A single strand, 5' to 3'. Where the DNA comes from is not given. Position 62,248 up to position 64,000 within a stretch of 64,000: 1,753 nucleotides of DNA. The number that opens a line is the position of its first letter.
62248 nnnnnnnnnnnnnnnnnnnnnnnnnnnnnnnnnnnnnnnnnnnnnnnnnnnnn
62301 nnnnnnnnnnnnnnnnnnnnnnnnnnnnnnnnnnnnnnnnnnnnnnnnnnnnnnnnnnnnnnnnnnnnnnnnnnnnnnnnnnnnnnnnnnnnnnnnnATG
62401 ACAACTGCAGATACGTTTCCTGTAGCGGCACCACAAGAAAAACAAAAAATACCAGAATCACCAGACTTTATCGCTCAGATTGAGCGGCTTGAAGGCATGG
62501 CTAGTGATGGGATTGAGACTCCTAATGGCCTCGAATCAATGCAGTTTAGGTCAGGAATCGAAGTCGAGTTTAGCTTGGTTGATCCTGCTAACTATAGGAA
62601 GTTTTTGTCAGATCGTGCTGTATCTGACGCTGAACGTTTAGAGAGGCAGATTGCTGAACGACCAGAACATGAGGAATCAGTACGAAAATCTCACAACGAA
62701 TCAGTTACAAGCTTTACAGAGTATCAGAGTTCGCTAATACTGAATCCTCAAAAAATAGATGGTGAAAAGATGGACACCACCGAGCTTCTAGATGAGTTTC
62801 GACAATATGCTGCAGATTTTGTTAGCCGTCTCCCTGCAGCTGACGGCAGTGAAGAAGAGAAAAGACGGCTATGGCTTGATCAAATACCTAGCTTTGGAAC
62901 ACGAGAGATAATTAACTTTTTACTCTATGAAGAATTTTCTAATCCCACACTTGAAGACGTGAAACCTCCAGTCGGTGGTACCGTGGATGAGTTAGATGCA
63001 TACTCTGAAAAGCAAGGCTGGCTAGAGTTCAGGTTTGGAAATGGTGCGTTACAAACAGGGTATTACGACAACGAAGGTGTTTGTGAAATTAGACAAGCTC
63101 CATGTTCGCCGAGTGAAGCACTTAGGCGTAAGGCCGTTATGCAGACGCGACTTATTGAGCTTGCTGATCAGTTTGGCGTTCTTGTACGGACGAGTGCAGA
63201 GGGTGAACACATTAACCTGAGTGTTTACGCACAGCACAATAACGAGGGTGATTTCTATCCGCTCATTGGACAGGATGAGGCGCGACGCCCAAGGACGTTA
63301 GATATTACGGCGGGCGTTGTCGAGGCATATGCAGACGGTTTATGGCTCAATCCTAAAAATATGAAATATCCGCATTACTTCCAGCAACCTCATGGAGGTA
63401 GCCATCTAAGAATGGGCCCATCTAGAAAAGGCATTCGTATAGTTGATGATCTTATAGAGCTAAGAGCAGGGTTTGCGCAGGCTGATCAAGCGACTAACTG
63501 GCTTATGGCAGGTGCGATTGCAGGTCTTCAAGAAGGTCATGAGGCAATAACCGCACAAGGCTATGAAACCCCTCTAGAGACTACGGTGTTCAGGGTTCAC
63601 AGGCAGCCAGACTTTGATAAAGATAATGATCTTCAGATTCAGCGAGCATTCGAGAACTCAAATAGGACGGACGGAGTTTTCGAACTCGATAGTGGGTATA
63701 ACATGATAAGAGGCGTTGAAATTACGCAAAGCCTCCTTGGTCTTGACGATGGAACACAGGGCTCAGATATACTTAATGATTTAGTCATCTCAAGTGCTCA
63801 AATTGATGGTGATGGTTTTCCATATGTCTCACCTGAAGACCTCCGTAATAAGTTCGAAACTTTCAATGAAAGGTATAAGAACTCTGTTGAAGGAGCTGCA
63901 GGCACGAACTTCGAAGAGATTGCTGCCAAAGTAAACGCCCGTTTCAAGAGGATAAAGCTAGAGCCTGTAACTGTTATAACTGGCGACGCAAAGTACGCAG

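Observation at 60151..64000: Candidate cyclic-oligonucleotide-type defence cassette: XRE regulator, secreted protein, SMODS-like NTase, SLATT-like 2TM effector, and an adjacent GS type III-like ligase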

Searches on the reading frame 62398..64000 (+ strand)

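Call 5: search_protein_families(library=pfam, proteins=[window:62398-64000:+], max_evalue=0.1)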
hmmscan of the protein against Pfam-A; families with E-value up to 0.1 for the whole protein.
window:62398-64000:+ (534 aa): 0 families

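Call 6: search_protein_families(library=padloc, proteins=[window:62398-64000:+], max_evalue=0.1)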
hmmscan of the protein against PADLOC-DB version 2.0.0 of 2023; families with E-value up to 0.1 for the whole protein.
window:62398-64000:+ (534 aa): 0 families

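Call 7: search_protein_families(library=ncbifam, proteins=[window:62398-64000:+], max_evalue=1)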
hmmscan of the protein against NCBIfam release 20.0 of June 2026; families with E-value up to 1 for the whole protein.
window:62398-64000:+ (534 aa): 0 families

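Call 8: search_solved_structures(query=window:62398-64000:+, max_evalue=10, show_alignments=3)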
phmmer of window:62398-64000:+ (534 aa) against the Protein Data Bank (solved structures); distinct sequences matched with E-value up to 10: 2.
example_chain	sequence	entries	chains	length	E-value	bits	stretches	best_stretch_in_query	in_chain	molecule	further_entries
8zh8_Q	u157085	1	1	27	1.1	11.2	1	190-213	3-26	QRF-amide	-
8wz2_L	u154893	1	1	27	1.2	11.1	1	190-214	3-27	Orexigenic neuropeptide QRFP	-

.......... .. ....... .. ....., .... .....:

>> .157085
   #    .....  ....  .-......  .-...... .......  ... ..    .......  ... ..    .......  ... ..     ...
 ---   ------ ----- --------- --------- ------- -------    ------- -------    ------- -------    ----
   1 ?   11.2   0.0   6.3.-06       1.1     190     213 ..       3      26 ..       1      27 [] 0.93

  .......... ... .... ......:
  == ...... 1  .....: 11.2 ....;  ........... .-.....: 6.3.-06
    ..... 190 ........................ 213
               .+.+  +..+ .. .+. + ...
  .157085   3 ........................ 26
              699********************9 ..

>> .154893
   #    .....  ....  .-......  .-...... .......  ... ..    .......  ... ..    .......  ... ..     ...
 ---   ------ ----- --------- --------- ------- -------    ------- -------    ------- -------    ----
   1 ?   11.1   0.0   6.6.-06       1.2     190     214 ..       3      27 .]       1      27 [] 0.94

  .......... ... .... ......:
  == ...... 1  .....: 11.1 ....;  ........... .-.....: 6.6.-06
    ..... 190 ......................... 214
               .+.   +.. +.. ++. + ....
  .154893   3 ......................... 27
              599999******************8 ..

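Call 10: find_homologous_proteins(query=window:62398-64000:+)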
Query window:62398-64000:+ (534 aa): 18 proteins with E <= 0.001 among 8000 candidates.
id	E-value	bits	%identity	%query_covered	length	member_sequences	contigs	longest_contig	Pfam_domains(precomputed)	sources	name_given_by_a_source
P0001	0.0e+0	1210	100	100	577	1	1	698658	-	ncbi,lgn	-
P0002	1.0e-192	660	57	99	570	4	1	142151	-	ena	-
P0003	7.1e-173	594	50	100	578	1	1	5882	-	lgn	-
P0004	1.9e-169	583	52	100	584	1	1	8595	-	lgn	-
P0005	2.1e-159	550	48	100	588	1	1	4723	-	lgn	-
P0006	6.9e-159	548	47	100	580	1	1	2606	-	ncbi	-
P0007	4.7e-156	539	47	100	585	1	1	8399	-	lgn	-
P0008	6.1e-115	403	40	99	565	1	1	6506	-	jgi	jgi:hypothetical protein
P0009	1.1e-111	392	40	96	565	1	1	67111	-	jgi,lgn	jgi:hypothetical protein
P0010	4.6e-107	377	38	96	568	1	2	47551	-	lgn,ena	-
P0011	3.2e-103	364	37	97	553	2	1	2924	-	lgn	-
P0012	2.8e-102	361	38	96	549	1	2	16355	-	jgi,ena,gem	-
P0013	2.0e-99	352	38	97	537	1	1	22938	-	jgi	jgi:hypothetical protein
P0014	1.6e-94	336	53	56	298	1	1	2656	-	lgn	-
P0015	1.8e-94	336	37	95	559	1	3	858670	-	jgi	jgi:hypothetical protein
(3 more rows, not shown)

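Call 12: find_encoding_contigs(protein=P0002, flank=8000, max_places=3)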
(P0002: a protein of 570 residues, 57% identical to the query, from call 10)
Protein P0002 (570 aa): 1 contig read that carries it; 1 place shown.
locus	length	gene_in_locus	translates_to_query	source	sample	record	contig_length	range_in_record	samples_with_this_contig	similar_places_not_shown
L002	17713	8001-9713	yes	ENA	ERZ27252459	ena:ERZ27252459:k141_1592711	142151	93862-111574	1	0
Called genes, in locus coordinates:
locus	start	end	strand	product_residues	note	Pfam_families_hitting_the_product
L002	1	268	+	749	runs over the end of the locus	PF13491:FtsK_4TM, PF17854:FtsK_alpha, PF01580:FtsK_SpoIIIE, PF09397:FtsK_gamma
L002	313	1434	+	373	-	-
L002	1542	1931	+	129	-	PF01250:Ribosomal_S6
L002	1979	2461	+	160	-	PF00436:SSB, PF22657:SSB_1 (weak)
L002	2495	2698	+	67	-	PF01084:Ribosomal_S18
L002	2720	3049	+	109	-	-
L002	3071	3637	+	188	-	PF08207:EFP_N, PF01132:EFP, PF09285:Elong-fact-P_C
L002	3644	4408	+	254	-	PF01479:S4, PF01728:FtsJ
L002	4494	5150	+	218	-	PF00156:Pribosyltran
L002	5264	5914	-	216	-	PF00027:cNMP_binding, PF13545:HTH_Crp_2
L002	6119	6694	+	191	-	PF14470:bPH_3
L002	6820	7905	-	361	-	PF01926:MMR_HSR1, PF02421:FeoB_N, PF06071:YchF-GTPase_C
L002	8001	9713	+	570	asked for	-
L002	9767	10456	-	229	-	PF06197:DUF998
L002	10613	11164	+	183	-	PF09976:TPR_21 (weak), PF13424:TPR_12 (faint), PF21033:RMD1-3 (weak), PF07719:TPR_2 (faint), PF00515:TPR_1 (faint), PF13181:TPR_8 (weak)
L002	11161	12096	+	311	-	-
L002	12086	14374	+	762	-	-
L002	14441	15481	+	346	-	PF11104:PilM_2, PF14450:FtsA, PF25216:Volactin (weak)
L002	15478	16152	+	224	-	-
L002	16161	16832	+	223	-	-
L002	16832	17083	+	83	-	-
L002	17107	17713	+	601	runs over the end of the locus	PF05157:MshEN, PF00437:T2SSE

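Call 13: find_encoding_contigs(protein=P0009, flank=8000, max_places=3)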
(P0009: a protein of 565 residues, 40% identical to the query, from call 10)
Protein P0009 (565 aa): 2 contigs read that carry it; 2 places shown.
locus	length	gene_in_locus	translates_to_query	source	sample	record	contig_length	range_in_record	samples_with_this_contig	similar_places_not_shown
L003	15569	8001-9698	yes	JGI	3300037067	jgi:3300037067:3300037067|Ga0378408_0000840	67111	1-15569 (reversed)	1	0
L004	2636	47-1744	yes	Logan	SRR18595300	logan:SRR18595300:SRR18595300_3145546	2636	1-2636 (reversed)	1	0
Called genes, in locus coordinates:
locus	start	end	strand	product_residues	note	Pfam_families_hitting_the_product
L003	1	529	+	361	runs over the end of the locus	PF03462:PCRF, PF00472:RF-1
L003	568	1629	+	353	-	-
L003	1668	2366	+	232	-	PF00005:ABC_tran, PF13401:AAA_22 (faint), PF13304:AAA_21 (faint)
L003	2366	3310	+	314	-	PF18075:FtsX_ECD, PF02687:FtsX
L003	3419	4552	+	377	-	PF05257:CHAP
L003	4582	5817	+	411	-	PF00595:PDZ, PF13180:PDZ_2 (weak), PF17820:PDZ_6, PF03572:Peptidase_S41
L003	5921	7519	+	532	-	PF06418:CTP_synth_N, PF00117:GATase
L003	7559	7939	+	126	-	PF00072:Response_reg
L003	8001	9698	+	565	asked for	-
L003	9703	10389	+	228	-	PF02661:Fic (faint)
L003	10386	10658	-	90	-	PF01016:Ribosomal_L27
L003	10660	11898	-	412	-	PF01170:UPF0020 (faint)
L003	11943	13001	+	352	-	PF03706:LPG_synthase_TM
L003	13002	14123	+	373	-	PF13742:tRNA_anti_2, PF02601:Exonuc_VII_L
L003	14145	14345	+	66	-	PF02609:Exonuc_VII_S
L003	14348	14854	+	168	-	PF13489:Methyltransf_23 (weak)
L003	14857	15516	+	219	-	-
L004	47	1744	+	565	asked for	-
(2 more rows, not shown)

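Call 14: find_encoding_contigs(protein=P0015, flank=8000, max_places=3)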
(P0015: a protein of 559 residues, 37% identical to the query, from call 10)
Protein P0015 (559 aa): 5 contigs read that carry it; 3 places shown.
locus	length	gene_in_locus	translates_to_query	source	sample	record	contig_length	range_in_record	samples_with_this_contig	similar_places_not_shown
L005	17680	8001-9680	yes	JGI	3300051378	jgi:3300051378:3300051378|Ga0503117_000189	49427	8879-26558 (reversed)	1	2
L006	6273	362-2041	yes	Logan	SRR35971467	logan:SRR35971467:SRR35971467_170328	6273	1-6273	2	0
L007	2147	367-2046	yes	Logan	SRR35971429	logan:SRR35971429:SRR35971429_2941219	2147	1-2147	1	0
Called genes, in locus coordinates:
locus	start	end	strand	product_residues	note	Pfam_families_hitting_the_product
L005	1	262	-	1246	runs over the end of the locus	PF19590:TrbL_3 (weak)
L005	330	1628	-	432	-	-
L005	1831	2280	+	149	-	-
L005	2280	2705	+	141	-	-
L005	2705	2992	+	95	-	PF18895:T4SS_pilin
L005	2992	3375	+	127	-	PF18895:T4SS_pilin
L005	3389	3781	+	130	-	PF18895:T4SS_pilin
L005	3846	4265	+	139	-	PF18895:T4SS_pilin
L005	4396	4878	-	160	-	PF00011:HSP20, PF17886:ArsA_HSP20 (weak)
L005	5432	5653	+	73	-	-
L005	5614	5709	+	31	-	-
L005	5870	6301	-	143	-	PF18895:T4SS_pilin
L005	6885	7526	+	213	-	-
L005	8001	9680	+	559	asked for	-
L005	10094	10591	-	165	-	-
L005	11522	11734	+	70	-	PF04070:DUF378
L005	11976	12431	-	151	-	-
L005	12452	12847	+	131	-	PF11969:DcpS_C, PF01230:HIT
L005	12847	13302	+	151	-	PF02590:SPOUT_MTase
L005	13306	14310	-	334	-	PF07963:N_methyl (faint), PF02018:CBM_4_9 (weak)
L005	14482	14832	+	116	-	-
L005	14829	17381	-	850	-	PF00133:tRNA-synt_1, PF09334:tRNA-synt_1g, PF13603:tRNA-synt_1_2, PF09334:tRNA-synt_1g, PF08264:Anticodon_1, PF10458:Val_tRNA-synt_C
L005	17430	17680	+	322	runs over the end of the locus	PF02388:FemAB, PF13480:Acetyltransf_6, PF02388:FemAB (weak)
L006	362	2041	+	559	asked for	-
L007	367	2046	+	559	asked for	-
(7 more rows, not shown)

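Call 18: search_solved_structures(query=A1, max_evalue=10, show_alignments=3)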
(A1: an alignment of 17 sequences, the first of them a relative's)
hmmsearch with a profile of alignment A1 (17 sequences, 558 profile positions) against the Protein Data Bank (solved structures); distinct sequences matched with E-value up to 10: 2.
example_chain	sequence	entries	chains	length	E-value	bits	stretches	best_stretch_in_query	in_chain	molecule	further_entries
2ii2_A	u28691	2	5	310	0.11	14.4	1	401-515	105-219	Alpha-11 giardin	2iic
6n7m_A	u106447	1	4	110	0.16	13.9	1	437-502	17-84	Hypothetical Protein CD630_05490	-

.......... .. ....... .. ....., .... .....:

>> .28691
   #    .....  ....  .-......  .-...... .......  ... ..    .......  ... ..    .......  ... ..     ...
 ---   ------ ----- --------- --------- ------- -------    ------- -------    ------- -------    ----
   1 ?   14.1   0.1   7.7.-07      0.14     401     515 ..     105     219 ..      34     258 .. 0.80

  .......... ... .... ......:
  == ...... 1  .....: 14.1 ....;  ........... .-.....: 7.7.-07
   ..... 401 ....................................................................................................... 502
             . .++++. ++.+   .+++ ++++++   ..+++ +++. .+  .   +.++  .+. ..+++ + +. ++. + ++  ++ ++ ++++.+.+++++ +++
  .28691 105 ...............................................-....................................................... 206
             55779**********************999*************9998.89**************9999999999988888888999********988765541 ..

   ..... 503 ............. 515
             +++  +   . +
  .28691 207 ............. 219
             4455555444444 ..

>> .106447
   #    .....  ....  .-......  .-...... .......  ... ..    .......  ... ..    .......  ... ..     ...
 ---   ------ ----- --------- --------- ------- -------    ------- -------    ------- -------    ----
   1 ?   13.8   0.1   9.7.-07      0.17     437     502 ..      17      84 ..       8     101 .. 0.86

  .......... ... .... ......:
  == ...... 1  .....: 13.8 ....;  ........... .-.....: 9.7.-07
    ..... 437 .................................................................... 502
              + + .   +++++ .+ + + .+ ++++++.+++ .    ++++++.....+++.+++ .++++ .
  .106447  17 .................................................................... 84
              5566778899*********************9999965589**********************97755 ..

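Call 22: find_related_loci(query=A1, collection=genome_contigs, flank=8000)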
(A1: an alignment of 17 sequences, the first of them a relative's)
Query A1 (577 aa) in genome_contigs; peptide patterns used: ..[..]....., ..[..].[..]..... (x = any residue, [..] = any of these).
30 stretches matched a pattern; 3 encode a relative of the query (tblastn E <= 1e-3); 3 distinct loci.
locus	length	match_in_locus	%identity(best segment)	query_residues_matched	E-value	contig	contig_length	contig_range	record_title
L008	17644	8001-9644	36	2-570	5e-119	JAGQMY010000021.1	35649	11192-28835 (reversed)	MAG: Candidatus Saccharibacteria bacterium isolate HKST-UBA54 2015-01-06_1_(paired)_contig_47000, whole genome shotgun s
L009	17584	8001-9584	38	7-572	5e-115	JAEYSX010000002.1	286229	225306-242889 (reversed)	MAG: Candidatus Parcubacteria bacterium isolate OH_CBlB_112 k127_2884060, whole genome shotgun sequence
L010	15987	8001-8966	36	131-446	1e-55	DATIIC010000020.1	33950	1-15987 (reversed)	MAG TPA_asm: Candidatus Saccharimonadales bacterium isolate SMAG_U15654 k141_230532, whole genome shotgun sequence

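Call 26: search_protein_families(library=pfam, proteins=[L008:6038-7123:-, L008:7241-7864:+, L008:9745-11025:+, L008:11030-11785:+, L008:4751-5650:+, L009:5822-7438:+, L009:7454-7852:+, L009:9970-11157:-, L009:11195-12322:+, L009:4368-5600:+], max_evalue=0.001)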
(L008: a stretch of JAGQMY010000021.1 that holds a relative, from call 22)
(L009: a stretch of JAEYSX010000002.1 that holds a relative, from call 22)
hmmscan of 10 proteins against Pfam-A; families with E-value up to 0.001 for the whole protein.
L008:6038-7123:- (361 aa): 3 families
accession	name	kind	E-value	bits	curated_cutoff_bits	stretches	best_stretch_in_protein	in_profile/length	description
PF06071.19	YchF-GTPase_C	-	1.5e-37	128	27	1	277-360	1-84/84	Protein of unknown function (DUF933)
PF01926.29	MMR_HSR1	-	2.9e-22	79.3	21.9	1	5-114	2-86/113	50S ribosome-binding GTPase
PF02421.24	FeoB_N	-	8.5e-09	35.6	27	1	5-53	3-51/156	Ferrous iron transport protein B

L008:7241-7864:+ (207 aa): 1 family
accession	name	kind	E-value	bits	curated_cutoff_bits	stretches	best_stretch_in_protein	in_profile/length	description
PF01797.21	Y1_Tnp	-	1e-07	32.5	23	1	67-142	39-119/121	Transposase IS200 like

L008:9745-11025:+ (426 aa): 0 families

L008:11030-11785:+ (251 aa): 1 family
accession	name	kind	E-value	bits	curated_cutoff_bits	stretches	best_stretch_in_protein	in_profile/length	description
PF05168.19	HEPN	-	0.00013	22.5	22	1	129-245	3-113/117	HEPN domain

L008:4751-5650:+ (299 aa): 1 family
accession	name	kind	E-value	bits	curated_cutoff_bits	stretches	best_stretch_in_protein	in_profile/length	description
PF13354.11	Beta-lactamase2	-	3e-22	79.5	22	1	93-277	2-214/214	Beta-lactamase enzyme family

L009:5822-7438:+ (538 aa): 4 families
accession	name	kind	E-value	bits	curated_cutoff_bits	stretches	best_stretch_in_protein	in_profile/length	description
PF06418.20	CTP_synth_N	-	1.4e-110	369.3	26.1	1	6-268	1-265/265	CTP synthase N-terminus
PF00117.34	GATase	-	5.1e-31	108.3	22.8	1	323-527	21-188/190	Glutamine amidotransferase class-I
PF07722.19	Peptidase_C26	-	5.6e-06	26.7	20.5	1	370-511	98-219/219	Peptidase C26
PF01656.29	CbiA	-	0.00014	22.2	25.4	1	16-114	8-54/125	CobQ/CobB/MinD/ParA nucleotide binding domain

L009:7454-7852:+ (132 aa): 1 family
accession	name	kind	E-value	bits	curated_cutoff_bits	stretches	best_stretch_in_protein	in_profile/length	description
PF00072.30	Response_reg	-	1.8e-23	83.2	30.2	1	14-115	1-100/111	Response regulator receiver domain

L009:9970-11157:- (395 aa): 3 families
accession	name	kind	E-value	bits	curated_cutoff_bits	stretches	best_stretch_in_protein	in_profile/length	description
PF01555.25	N6_N4_Mtase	-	8.2e-08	32.9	26.7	1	192-253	163-219/221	DNA methylase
PF01170.24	UPF0020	-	2.8e-05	24.3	22.3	1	191-241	8-54/197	RMKL-like, methyltransferase domain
PF13847.12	Methyltransf_31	-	3.3e-05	24.1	27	1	215-339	3-111/145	Methyltransferase domain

L009:11195-12322:+ (375 aa): 1 family
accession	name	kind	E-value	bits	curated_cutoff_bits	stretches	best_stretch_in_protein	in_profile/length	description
PF03706.18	LPG_synthase_TM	-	5e-28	98.9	33.4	1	39-353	3-302/302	Lysylphosphatidylglycerol synthase TM region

L009:4368-5600:+ (410 aa): 5 families
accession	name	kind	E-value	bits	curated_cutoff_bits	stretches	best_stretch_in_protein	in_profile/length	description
PF03572.23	Peptidase_S41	-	3.6e-49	167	24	1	222-385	1-165/165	Peptidase family S41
PF00595.29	PDZ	-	9e-12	45.7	23.2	1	124-192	10-80/81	PDZ domain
PF17820.7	PDZ_6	-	6.3e-10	39.1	27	1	139-194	1-54/54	PDZ domain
PF13180.12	PDZ_2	-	7.3e-08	33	27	1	126-198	3-74/80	PDZ domain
PF22694.1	CtpB_N-like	-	7.8e-05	23.5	27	1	62-110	36-84/85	Activating protease CtpB N-terminal domain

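Call 29: predict_structure(alignment_id=A1)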
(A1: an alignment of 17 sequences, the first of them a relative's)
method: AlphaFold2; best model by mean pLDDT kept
length: 577 residues; sequences in the alignment: 17
mean_pLDDT: 87.3   pTM: 0.86
mean pLDDT of the five models: 87.3, 87.0, 86.3, 86.1, 85.7
residues with pLDDT >= 90: 385; 70-90: 138; 50-70: 24; < 50: 30
segments of 3 or more residues with pLDDT < 50: 1-18, 217-224, 574-577
pLDDT, mean of each block of 10 residues (from residue 1): 28 36 91 95 93 92 92 92 95 93 87 90 83 95 94 91 89 91 86 93 91 53 62 94 95 94 81 94 84 95 98 90 74 83 89 91 95 97 96 93 91 92 88 88 89 80 95 96 94 90 93 96 94 87 94 94 85 53
secondary structure, 60 per line:
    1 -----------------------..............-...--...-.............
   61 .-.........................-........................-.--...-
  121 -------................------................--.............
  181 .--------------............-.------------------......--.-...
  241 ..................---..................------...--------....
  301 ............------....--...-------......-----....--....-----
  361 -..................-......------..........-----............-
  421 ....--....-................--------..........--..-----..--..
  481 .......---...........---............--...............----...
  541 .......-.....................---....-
elements in order: H24-37 E39-41 E44-46 E48-61 H63-87 H89-112 H128-143 H150-165 H168-180 H196-206 E228-233 H238-258 E262-279 E286-288 H297-312 H319-322 E335-340 E346-349 E352-355 H362-379 H381-386 E393-402 H408-419 E421-424 E427-430 H432-447 H456-465 H479-487 H491-501 H505-516 E519-533 H538-547 H549-569 H573-576

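Call 48: search_protein_representatives(alignment_id=A1)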
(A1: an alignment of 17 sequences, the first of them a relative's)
Query: 17 sequences, 558 profile positions. Proteins with E-value up to 0.001 (for the whole library): 133; up to 1e-10: 93; up to 1e-30: 60. The best 133 are listed.
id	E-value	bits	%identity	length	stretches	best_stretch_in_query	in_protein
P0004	1.8e-238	809.3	-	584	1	1-552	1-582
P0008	4.0e-215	732.3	-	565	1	2-555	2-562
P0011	3.4e-212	722.6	-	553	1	6-556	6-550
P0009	1.0e-208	711.1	-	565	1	16-553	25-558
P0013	1.8e-208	710.2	-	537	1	15-557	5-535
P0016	8.0e-206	701.5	-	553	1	12-557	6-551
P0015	3.1e-203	693.0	-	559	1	7-555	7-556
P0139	1.8e-191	654.1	-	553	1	20-555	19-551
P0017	1.3e-172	591.9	-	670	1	19-555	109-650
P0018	2.4e-166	571.2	-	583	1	16-555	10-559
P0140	3.8e-155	534.3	-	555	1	14-550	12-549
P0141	2.2e-148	511.9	-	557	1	47-548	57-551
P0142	3.4e-147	508.0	-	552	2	102-552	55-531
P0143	2.8e-144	498.4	-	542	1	21-548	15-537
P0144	5.4e-141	487.5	-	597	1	14-552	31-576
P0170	2.1e-46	175.3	-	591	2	110-509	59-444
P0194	7.3e-26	107.5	-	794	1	104-471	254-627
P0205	6.9e-18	81.1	-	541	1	188-425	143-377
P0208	1.8e-14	69.9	-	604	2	189-433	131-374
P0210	2.9e-14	69.2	-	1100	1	183-327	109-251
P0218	1.6e-11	60.1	-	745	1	188-368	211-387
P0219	2.5e-11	59.5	-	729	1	175-494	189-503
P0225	7.5e-10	54.6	-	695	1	188-356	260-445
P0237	1.3e-06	43.9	-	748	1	178-360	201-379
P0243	2.7e-06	42.8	-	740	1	188-359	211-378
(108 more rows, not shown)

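Call 49: search_protein_families(library=pfam, proteins=[P0218, P0219, P0237, P0243, P0210, P0205, P0208, P0194, P0170, P0225], max_evalue=0.001)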
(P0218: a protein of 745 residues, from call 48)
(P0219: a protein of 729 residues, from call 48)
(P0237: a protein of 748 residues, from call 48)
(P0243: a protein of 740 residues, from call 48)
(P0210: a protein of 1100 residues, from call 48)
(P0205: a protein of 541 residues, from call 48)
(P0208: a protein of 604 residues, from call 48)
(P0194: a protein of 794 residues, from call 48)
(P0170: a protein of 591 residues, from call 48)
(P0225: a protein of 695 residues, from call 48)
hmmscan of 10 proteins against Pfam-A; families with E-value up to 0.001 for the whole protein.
P0218 (745 aa): 0 families

P0219 (729 aa): 0 families

P0237 (748 aa): 0 families

P0243 (740 aa): 1 family
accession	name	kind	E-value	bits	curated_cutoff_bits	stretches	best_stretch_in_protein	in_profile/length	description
PF00120.29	Gln-synt_C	-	0.00036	20.1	24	0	117-202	8-80/344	Glutamine synthetase, catalytic domain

P0210 (1100 aa): 0 families

P0205 (541 aa): 1 family
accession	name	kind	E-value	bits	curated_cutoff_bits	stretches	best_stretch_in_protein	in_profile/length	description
PF14056.11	DUF4250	-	0.00062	20.1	27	0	358-379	12-33/55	Domain of unknown function (DUF4250)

P0208 (604 aa): 0 families

P0194 (794 aa): 0 families

P0170 (591 aa): 0 families

P0225 (695 aa): 0 families
